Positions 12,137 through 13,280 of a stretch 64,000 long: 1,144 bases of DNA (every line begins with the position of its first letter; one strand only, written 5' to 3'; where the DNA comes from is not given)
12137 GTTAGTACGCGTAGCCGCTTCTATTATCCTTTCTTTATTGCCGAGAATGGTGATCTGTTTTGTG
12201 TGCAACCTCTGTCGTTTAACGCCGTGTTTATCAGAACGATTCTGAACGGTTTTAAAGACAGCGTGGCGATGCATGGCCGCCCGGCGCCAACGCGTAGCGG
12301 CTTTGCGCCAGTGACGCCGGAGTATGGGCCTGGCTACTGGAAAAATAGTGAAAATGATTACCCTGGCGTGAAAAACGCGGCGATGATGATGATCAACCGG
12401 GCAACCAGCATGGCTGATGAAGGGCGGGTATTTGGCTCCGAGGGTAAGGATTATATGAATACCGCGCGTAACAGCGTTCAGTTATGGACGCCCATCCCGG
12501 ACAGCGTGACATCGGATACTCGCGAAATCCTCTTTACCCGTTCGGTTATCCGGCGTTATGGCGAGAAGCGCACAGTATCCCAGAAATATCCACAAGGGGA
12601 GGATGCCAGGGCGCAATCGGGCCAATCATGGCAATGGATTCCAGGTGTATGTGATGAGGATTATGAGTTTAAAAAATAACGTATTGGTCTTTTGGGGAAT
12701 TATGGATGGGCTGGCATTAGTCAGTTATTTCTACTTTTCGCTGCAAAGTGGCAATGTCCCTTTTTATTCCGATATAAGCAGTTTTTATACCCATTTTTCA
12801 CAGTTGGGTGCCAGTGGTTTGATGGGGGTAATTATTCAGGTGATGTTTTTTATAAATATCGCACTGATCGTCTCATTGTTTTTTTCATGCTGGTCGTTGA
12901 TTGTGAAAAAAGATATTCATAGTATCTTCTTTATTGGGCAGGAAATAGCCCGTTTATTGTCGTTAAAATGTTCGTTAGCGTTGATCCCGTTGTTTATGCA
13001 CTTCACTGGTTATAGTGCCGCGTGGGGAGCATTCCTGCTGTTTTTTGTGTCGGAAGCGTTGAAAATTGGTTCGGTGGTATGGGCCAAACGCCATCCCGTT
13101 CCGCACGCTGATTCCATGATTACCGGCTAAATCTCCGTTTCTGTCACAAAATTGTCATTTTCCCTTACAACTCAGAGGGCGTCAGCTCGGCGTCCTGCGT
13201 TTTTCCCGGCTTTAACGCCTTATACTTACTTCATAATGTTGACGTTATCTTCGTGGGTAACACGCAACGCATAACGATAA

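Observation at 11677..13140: AT-rich ~1.45-kb island inserted between metH and yjbB carrying an overlapping two-gene cassette: unknown 269-aa soluble protein plus ~158-aa four-TM membrane protein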

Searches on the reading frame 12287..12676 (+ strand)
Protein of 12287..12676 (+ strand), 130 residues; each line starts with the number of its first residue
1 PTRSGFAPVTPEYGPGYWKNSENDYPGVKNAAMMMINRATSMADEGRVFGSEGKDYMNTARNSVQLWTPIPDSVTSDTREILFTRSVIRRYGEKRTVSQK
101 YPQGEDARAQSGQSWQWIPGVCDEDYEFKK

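Call 77: predict_structure(alignment_id=A2)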
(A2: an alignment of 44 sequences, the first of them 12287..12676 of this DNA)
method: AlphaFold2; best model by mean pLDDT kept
length: 130 residues; sequences in the alignment: 44
mean_pLDDT: 91.5   pTM: 0.78
mean pLDDT of the five models: 91.5, 91.5, 90.6, 90.4, 87.9
residues with pLDDT >= 90: 99; 70-90: 25; 50-70: 4; < 50: 2
segments of 3 or more residues with pLDDT < 50: none
pLDDT, mean of each block of 10 residues (from residue 1): 67 97 96 91 79 90 98 96 95 98 92 94 95
secondary structure, 60 per line:
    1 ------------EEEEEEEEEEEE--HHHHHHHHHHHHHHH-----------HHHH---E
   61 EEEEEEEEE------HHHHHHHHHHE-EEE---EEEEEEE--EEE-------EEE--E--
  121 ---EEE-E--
elements in order: E13-24 H27-41 H53-56 E60-69 H76-85 E88-90 E94-100 E103-105 E113-115 E124-126

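Call 83: search_solved_structures(query=A2, max_evalue=1)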
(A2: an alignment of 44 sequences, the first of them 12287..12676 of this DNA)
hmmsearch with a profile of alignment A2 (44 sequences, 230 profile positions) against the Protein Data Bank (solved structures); distinct sequences matched with E-value up to 1: 1.
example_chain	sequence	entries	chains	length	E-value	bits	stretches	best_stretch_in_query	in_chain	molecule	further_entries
2kwb_A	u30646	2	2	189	0.34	14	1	59-161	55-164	Translationally-controlled tumor protein homolog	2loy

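Call 88: fold_search(model_id=the predicted structure, library=pdb)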
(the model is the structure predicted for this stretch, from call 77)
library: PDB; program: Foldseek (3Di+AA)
matches with E <= 10: 71; with E <= 0.001: 0
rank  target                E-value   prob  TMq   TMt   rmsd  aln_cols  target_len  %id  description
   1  1dzg_L                4.7e-01  0.08  0.15  0.06  20.6       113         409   18  N135Q-S380C-ANTITHROMBIN-III (released 2000-05-26)
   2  3eiv_B                5.5e-01  0.03  0.13  0.14  16.9       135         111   10  Crystal Structure of Single-stranded DNA-binding protein from Streptomyces coelicolor (released 2009-09-08)
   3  6bhx_C                1.3e+00  0.04  0.15  0.18  15.2       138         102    9  B. subtilis SsbA with DNA (released 2018-12-19)
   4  2hij_L                1.3e+00  0.03  0.12  0.05  19.7       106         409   17  Crystal Structure of P14 Alanine Variant of Antithrombin (released 2007-06-19)
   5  7f5y_B                1.3e+00  0.02  0.12  0.13  16.1       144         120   10  Crystal structure of the single-stranded dna-binding protein from Mycobacterium tuberculosis- Form III (released 2022-05-11)
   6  1x3f_A                1.7e+00  0.03  0.13  0.15  16.0       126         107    9  Crystal structure of the single-stranded DNA-binding protein from Mycobacterium SMEGMATIS (released 2005-08-15)
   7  1x3g_A                2.0e+00  0.02  0.14  0.16  15.9       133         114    8  Crystal structure of the single-stranded DNA-binding protein from Mycobacterium SMEGMATIS (released 2005-08-15)
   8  7p5z_4                2.4e+00  0.01  0.10  0.04  12.5        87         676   10  Structure of a DNA-loaded MCM double hexamer engaged with the Dbf4-dependent kinase (released 2022-02-02)
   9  6bhx_D                2.6e+00  0.03  0.14  0.18  14.2       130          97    8  B. subtilis SsbA with DNA (released 2018-12-19)
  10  4x08_B                2.6e+00  0.02  0.13  0.13  15.9       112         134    9  Structure of H128N/ECP mutant in complex with sulphate anions at 1.34 Angstroms. (released 2015-10-07)
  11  8gw5_A                2.8e+00  0.03  0.14  0.17  15.0       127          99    9  Crystal structure of SaSsbA complexed with glycerol (released 2023-09-20)
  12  1qtu                  2.8e+00  0.01  0.13  0.14  18.0       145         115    7  SOLUTION STRUCTURE OF THE ONCOPROTEIN P13MTCP1 (released 2001-01-19)
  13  1att_B                2.8e+00  0.01  0.12  0.06  22.6       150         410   11  CRYSTAL STRUCTURE OF CLEAVED BOVINE ANTITHROMBIN III AT 3.2 ANGSTROMS RESOLUTION (released 1994-07-31)
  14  7aed_A                2.9e+00  0.12  0.22  0.22   7.0        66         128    4  VirB8 domain of PrgL from Enterococcus faecalis pCF10 (released 2020-11-18)
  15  8kg9_4                2.9e+00  0.02  0.13  0.04  12.6        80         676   12  Yeast replisome in state III (released 2023-12-06)
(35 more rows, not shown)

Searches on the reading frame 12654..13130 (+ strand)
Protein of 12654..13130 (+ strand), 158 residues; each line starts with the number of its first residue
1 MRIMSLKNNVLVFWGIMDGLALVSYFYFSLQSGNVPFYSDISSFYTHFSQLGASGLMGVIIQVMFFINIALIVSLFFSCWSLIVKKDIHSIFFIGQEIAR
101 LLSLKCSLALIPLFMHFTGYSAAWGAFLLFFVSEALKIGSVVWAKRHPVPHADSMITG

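Call 4: search_protein_families(library=pfam, proteins=[window:12654-13130:+], max_evalue=1)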
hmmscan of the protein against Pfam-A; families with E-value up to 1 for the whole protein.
window:12654-13130:+ (158 aa): 0 families

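Call 5: search_protein_families(library=ncbifam, proteins=[window:12654-13130:+], max_evalue=1)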
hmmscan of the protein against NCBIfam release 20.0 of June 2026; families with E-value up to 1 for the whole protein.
window:12654-13130:+ (158 aa): 0 families

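Call 6: search_protein_families(library=padloc, proteins=[window:12654-13130:+], max_evalue=1)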
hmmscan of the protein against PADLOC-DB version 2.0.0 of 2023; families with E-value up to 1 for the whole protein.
window:12654-13130:+ (158 aa): 0 families

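Call 7: search_protein_families(library=phrogs, proteins=[window:12654-13130:+], max_evalue=1)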
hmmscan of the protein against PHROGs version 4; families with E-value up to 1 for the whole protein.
window:12654-13130:+ (158 aa): 0 families

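Call 10: find_homologous_proteins(query=window:12654-13130:+)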
Query window:12654-13130:+ (158 aa): 38 proteins with E <= 0.001 among 65 candidates.
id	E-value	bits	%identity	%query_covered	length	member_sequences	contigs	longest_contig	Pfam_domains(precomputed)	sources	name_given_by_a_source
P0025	2.5e-96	338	100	100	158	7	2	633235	-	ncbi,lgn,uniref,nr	ncbi:hypothetical protein GA0061071_10212 [Kosakonia oryzendophytica]|uniref:Uncharacterized protein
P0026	6.6e-82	292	90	98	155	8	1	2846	-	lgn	-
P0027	5.3e-70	253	79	97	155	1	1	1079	-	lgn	-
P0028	8.6e-65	236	73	94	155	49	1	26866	-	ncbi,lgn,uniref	ncbi:hypothetical protein WKI40_00065 [Kosakonia sacchari]|uniref:hypothetical protein n=1 Tax=Kosak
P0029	1.1e-63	232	68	97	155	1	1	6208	-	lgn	-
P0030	4.4e-63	230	68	100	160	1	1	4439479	-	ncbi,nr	ncbi:hypothetical protein Q5705_12225 [Kosakonia sp. H02]|nr:hypothetical protein Q5705_12225 [Kosak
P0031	4.3e-62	227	64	99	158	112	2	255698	-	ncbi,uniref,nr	ncbi:putative membrane protein [Enterobacter cloacae S611]|uniref:Membrane protein n=1 Tax=Enterobac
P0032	1.5e-61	225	66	98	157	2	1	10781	-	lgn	-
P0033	7.9e-60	220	65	99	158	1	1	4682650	-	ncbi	ncbi:hypothetical protein ACQYRI_20055 [Salmonella enterica]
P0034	1.8e-59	219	63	97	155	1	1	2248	-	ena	-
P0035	2.2e-59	218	68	97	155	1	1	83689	-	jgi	-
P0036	5.6e-59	217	66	97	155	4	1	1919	-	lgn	-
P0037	1.9e-58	215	62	99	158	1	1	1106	-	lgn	-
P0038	7.2e-58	214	62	97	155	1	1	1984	-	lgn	-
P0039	9.2e-58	213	66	97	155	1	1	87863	-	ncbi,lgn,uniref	ncbi:hypothetical protein [Vagococcus sp. WN89Y]|uniref:hypothetical protein n=1 Tax=Vagococcus sp. 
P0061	6.2e-52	194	61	94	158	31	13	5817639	-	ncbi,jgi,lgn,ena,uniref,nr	ncbi:hypothetical protein FEI17_25290 [Kosakonia radicincitans]|uniref:hypothetical protein n=1 Tax=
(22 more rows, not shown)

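Call 76: find_encoding_contigs(protein=P0061, flank=4000, max_places=3)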
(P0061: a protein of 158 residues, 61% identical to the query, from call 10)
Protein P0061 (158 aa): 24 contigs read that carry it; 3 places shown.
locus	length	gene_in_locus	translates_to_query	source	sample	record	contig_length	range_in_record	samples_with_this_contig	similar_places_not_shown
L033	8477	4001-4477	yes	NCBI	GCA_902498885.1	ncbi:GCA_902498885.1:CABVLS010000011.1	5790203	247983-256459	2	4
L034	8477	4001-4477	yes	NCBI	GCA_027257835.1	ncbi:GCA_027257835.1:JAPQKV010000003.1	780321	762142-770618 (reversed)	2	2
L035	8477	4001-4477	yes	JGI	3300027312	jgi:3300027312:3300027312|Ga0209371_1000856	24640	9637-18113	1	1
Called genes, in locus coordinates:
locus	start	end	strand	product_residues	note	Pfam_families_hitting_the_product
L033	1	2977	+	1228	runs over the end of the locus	PF02574:S-methyl_trans, PF00809:Pterin_bind, PF02607:B12-binding_2, PF02310:B12-binding, PF02965:Met_synt_B12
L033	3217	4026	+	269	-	PF26362:DUF8093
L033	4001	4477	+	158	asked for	-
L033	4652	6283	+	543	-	PF02690:Na_Pi_cotrans, PF01895:PhoU (faint)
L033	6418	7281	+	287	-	PF01479:S4, PF00849:PseudoU_synth_2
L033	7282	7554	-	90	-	PF11656:DUF3811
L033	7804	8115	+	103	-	PF09907:HigB_toxin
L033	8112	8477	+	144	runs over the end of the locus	PF01381:HTH_3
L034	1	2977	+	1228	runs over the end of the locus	PF02574:S-methyl_trans, PF00809:Pterin_bind, PF02607:B12-binding_2, PF02310:B12-binding, PF02965:Met_synt_B12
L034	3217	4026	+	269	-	PF26362:DUF8093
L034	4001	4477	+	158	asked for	-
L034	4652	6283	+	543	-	PF02690:Na_Pi_cotrans, PF01895:PhoU (faint)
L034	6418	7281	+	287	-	PF01479:S4, PF00849:PseudoU_synth_2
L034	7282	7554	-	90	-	PF11656:DUF3811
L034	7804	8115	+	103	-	PF09907:HigB_toxin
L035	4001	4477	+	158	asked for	-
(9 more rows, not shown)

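Call 84: search_solved_structures(query=window:12663-13127:+, max_evalue=1)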
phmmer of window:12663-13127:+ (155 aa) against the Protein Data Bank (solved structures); distinct sequences matched with E-value up to 1: 0.

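Call 90: find_encoding_contigs(protein=P0025, flank=3000, max_places=2)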
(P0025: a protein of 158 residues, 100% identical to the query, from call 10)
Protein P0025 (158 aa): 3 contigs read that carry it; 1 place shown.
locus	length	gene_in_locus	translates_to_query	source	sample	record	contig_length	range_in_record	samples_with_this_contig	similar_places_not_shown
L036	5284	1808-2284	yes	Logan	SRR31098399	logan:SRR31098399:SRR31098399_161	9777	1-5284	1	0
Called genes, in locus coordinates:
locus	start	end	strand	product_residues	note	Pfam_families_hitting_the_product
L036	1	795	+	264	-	?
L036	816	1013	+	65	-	-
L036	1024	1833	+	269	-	PF26362:DUF8093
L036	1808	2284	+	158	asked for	-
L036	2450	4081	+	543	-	PF02690:Na_Pi_cotrans, PF01895:PhoU (faint)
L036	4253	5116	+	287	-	PF01479:S4, PF00849:PseudoU_synth_2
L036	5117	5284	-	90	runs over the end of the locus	PF11656:DUF3811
